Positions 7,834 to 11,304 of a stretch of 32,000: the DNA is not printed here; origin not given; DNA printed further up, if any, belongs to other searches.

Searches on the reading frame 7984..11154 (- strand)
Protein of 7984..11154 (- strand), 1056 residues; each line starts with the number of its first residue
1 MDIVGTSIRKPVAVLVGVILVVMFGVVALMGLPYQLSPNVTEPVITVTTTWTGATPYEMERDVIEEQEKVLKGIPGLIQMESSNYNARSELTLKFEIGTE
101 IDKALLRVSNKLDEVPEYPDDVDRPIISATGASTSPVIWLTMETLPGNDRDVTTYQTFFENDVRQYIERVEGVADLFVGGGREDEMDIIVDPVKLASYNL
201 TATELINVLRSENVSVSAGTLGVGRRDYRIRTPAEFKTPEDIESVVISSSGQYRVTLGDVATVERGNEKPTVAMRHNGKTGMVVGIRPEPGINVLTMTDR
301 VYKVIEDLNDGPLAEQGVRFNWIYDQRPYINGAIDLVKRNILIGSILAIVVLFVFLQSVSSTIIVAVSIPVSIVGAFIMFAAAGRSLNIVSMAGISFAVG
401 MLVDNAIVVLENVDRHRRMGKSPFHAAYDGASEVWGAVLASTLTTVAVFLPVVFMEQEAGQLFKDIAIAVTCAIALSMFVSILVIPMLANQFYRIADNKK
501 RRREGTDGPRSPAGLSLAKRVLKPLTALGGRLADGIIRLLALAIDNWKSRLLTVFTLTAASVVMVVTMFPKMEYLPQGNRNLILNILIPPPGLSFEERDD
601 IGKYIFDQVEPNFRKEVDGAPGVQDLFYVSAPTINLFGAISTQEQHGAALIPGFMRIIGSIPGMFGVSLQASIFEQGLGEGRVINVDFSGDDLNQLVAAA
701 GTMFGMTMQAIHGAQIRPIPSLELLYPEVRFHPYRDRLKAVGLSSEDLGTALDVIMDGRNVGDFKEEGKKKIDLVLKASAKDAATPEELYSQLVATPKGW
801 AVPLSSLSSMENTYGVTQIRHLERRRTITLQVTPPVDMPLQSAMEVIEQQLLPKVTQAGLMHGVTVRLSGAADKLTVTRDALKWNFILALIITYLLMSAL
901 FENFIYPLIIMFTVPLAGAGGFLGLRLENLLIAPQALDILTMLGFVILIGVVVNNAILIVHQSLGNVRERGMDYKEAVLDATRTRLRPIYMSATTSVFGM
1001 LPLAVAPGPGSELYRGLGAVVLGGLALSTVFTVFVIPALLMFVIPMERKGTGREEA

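Call 88: search_protein_families(library=pfam, proteins=[window:7984-11154:-], max_evalue=0.00001)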
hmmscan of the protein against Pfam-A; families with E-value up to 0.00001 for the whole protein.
window:7984-11154:- (1056 aa): 2 families
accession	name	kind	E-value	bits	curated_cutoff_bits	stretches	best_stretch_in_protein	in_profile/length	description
PF00873.25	ACR_tran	-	4.4e-206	687.2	28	1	4-1043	2-1020/1021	AcrB/AcrD/AcrF family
PF03176.21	MMPL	-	1e-14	54.7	20.5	1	851-1042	110-301/333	MMPL family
